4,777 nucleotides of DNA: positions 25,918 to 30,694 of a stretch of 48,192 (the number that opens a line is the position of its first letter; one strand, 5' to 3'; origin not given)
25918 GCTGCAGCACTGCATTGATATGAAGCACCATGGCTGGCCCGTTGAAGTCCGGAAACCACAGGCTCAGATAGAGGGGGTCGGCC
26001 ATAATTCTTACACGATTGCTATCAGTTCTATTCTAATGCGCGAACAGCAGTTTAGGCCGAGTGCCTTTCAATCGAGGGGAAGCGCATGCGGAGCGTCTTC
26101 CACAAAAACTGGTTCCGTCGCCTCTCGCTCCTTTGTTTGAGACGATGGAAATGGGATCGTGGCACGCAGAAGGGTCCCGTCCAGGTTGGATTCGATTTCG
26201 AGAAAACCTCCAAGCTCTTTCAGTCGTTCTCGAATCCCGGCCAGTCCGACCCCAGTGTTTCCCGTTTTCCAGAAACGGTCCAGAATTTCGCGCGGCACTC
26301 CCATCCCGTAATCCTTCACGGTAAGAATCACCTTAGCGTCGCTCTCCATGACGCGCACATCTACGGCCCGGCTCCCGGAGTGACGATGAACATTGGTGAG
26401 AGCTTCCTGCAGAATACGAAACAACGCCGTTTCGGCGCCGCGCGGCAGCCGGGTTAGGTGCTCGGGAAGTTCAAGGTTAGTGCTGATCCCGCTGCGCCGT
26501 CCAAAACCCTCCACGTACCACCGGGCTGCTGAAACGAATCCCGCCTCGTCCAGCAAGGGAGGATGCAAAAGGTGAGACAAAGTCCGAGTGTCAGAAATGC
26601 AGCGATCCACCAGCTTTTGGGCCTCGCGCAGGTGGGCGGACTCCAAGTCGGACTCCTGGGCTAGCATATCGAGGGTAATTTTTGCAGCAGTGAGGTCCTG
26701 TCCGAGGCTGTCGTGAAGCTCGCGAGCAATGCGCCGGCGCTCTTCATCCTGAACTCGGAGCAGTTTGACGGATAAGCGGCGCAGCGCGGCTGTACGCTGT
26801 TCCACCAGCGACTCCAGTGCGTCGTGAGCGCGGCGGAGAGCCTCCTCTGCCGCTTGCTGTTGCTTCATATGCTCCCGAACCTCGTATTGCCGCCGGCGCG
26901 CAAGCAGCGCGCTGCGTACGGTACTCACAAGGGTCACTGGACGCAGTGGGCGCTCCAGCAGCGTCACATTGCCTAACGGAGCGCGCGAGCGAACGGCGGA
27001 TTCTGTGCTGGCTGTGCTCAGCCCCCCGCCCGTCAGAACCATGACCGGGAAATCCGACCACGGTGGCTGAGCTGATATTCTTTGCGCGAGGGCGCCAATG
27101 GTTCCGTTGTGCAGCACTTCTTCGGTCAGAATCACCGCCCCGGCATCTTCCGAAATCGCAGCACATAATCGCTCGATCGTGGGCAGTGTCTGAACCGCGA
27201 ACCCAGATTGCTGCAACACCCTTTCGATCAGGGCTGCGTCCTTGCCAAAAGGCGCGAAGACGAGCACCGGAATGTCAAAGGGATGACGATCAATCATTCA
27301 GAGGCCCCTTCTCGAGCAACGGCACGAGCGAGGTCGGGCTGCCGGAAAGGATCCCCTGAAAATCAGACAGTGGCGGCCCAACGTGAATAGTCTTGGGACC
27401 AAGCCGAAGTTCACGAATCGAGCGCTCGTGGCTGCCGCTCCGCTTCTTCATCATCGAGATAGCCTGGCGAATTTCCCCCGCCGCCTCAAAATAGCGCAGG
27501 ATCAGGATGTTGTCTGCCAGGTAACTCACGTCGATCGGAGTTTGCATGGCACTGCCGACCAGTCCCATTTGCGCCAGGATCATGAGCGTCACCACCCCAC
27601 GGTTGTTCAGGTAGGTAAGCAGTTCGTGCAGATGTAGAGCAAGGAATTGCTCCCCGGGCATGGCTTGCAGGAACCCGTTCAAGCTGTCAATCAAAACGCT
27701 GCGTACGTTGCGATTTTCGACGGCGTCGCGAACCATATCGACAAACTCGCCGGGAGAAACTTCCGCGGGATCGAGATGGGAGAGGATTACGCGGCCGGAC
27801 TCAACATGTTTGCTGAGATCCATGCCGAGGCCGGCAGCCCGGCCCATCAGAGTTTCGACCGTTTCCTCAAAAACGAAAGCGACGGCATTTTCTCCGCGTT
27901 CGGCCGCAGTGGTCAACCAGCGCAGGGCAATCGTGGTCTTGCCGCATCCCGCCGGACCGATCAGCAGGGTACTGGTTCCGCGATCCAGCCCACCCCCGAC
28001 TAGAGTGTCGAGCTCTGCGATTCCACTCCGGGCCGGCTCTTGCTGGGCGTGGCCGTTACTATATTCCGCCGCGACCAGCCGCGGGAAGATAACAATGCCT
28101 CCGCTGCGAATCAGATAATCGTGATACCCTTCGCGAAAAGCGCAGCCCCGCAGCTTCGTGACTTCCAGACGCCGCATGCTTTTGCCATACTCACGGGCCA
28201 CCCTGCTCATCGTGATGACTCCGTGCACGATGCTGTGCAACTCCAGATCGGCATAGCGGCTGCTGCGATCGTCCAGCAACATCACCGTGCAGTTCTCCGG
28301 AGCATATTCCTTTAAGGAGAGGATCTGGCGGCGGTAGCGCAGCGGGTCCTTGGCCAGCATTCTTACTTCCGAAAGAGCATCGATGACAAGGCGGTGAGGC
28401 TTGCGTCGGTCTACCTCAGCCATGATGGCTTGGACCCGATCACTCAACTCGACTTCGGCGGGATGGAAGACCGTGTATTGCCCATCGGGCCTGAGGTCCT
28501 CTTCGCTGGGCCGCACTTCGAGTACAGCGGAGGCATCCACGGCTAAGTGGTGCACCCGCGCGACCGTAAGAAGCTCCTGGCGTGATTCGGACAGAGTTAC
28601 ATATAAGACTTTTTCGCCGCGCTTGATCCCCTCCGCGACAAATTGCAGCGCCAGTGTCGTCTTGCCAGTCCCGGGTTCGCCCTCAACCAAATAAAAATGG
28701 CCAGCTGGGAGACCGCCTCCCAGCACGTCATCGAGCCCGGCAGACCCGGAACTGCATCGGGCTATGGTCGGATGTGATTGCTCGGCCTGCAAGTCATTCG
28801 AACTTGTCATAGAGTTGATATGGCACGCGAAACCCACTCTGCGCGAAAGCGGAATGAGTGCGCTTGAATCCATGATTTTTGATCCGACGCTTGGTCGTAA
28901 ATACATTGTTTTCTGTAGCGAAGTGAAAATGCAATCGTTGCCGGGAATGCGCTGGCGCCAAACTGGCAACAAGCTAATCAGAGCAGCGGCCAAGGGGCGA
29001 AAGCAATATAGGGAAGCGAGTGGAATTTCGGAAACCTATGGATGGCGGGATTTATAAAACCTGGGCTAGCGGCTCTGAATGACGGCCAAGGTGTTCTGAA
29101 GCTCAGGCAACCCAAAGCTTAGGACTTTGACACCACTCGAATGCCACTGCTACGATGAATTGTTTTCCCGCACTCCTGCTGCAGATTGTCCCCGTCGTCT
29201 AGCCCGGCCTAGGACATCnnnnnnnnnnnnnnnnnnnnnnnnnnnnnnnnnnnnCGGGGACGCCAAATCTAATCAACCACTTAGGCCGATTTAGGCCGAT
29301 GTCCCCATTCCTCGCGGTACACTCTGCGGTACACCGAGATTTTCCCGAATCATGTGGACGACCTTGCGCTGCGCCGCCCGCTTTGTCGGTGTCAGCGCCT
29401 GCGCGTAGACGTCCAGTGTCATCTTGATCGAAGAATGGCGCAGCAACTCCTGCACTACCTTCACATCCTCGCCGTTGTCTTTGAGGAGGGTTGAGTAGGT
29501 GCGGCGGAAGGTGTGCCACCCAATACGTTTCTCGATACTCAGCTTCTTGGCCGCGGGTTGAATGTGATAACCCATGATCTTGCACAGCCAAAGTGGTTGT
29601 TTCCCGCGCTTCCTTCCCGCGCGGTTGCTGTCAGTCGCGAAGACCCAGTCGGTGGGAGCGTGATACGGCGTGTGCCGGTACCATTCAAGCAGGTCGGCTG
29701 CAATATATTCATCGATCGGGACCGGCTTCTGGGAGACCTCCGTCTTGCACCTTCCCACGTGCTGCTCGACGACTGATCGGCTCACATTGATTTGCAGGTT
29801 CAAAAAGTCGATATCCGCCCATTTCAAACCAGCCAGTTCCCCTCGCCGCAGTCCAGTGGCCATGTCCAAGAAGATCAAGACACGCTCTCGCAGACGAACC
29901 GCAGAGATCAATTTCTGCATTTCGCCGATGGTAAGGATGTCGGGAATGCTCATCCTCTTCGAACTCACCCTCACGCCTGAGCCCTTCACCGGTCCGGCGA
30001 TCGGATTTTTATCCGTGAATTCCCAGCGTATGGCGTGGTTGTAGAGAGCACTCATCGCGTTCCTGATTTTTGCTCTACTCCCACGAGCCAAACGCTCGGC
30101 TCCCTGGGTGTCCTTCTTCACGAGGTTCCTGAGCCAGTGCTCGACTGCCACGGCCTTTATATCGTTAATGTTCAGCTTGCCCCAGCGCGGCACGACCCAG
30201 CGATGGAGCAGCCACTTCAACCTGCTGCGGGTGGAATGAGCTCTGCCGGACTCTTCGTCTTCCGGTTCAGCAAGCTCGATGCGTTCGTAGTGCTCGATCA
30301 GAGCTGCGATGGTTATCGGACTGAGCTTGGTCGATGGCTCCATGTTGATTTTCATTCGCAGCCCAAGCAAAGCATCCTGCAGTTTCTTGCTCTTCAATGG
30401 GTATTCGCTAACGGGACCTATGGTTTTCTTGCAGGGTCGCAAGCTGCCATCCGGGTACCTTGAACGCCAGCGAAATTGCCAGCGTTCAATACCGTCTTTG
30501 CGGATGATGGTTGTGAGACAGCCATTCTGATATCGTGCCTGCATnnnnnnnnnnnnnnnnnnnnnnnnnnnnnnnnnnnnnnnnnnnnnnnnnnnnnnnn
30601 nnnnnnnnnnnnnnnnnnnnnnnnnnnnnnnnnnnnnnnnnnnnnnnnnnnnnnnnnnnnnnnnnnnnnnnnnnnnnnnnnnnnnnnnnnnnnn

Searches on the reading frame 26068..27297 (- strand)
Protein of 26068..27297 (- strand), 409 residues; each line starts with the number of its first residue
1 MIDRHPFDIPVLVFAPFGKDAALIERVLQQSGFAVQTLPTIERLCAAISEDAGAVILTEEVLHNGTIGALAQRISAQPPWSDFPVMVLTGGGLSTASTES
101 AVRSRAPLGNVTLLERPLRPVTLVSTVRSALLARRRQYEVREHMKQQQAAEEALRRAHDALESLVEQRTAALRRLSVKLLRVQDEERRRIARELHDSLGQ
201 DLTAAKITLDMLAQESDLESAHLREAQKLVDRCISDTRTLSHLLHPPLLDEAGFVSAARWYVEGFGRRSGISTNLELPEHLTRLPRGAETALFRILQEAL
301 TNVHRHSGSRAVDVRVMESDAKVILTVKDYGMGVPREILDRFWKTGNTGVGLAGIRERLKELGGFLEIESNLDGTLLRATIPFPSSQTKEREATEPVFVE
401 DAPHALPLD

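Call 25: search_protein_families(library=pfam, proteins=[window:26068-27297:-], max_evalue=0.01)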
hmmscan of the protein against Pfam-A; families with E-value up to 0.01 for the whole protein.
window:26068-27297:- (409 aa): 4 families
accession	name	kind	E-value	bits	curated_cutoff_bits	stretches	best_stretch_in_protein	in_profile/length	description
PF02518.31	HATPase_c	-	8.3e-15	55.6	26.4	1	288-384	2-110/111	Histidine kinase-, DNA gyrase B-, and HSP90-like ATPase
PF07730.19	HisKA_3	-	1.7e-13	51.3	24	1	186-248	1-67/68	Histidine kinase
PF14501.12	HATPase_c_5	-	0.00073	19.8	22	1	294-372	12-92/102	GHKL domain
PF13581.12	HATPase_c_2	-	0.0038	17.7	27.4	1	294-361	34-111/127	Histidine kinase-like ATPase domain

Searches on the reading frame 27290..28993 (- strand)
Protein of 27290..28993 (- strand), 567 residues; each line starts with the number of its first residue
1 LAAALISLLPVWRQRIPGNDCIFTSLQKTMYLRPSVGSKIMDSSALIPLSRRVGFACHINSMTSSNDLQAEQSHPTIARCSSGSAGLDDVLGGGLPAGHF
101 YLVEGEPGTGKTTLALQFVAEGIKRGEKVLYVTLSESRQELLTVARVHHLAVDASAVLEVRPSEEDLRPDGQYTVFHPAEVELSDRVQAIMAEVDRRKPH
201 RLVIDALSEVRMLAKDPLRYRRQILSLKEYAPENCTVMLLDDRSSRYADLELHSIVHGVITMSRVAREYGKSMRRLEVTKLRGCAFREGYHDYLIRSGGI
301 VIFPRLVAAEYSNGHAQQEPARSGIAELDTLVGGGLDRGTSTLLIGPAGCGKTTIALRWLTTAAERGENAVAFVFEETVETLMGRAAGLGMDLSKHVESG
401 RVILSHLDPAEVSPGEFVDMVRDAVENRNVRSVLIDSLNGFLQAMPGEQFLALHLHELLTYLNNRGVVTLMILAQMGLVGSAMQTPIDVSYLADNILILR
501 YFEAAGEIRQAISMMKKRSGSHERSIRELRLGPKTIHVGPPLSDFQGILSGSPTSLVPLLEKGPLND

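Call 25: search_protein_families(library=pfam, proteins=[window:27290-28993:-], max_evalue=0.01)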
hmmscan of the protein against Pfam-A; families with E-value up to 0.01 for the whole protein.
window:27290-28993:- (567 aa): 41 families (the best 25 are shown)
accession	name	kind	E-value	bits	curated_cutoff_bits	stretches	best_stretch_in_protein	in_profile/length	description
PF06745.19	ATPase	-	6.4e-67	225.7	26.6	2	81-305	2-229/231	KaiC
PF13481.12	AAA_25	-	1.8e-18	67.3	27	2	324-444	18-158/195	AAA domain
PF00154.27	RecA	-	4.4e-13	49.7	27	2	72-158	25-108/262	recA bacterial DNA recombination protein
PF13401.12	AAA_22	-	5.8e-10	40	27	2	100-177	7-65/130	AAA domain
PF03796.21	DnaB_C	-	8.2e-10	38.9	27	1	82-164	4-86/255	DnaB-like helicase C terminal domain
PF05625.17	PAXNEB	-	9.6e-10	38.5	28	1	80-142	19-82/366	PAXNEB protein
PF24883.2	NPHP3_N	-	2.7e-09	37.9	24.8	1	99-212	23-138/164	Nephrocystin 3, N-terminal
PF13191.12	AAA_16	-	4.6e-09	37.4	32.6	2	337-377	21-59/167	AAA ATPase domain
PF07088.17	GvpD_P-loop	-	7.1e-09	36.3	24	1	97-277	9-187/189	GvpD gas vesicle protein, P-loop domain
PF20720.3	nSTAND3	-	5e-08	33.2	27.2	1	99-133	18-52/155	Novel STAND NTPase 3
PF01695.23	IstB_IS21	-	8.1e-08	32.5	24.1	1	104-141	98-135/238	IstB-like ATP binding protein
PF14417.12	MEDS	-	1.5e-07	31.8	29.8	1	114-193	16-93/161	MEDS: MEthanogen/methylotroph, DcmR Sensory domain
PF05729.18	NACHT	-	3.2e-07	30.8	26.7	1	342-385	3-48/167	NACHT domain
PF25199.1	nSTAND_NTPase5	-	7.1e-07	29.6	34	0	99-138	42-82/145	Novel STAND NTPase 5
PF00004.35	AAA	-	1.8e-06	28.9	21.2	0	102-140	2-37/131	ATPase family associated with various cellular activities (AAA)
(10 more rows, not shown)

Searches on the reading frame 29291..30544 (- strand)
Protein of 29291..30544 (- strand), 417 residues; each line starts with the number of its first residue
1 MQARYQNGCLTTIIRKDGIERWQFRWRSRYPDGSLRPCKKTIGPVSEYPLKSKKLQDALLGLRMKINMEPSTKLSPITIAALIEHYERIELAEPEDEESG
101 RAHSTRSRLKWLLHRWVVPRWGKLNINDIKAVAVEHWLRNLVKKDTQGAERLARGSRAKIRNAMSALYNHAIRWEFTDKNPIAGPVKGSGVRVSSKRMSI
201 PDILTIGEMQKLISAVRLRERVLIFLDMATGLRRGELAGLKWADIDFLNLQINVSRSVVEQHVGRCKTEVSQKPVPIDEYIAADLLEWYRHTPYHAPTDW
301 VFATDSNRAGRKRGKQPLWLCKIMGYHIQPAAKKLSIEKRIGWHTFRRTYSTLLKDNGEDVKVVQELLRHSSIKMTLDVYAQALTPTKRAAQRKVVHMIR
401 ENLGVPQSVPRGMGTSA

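Call 25: search_protein_families(library=pfam, proteins=[window:29291-30544:-], max_evalue=0.01)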
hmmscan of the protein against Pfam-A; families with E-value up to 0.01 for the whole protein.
window:29291-30544:- (417 aa): 2 families
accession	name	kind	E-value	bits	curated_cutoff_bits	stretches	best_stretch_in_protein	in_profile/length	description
PF00589.27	Phage_integrase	-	2.7e-21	76.5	27.1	1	208-383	7-168/172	Phage integrase family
PF22022.2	Phage_int_M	-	0.00025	21.7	27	1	97-182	12-90/96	Phage integrase central domain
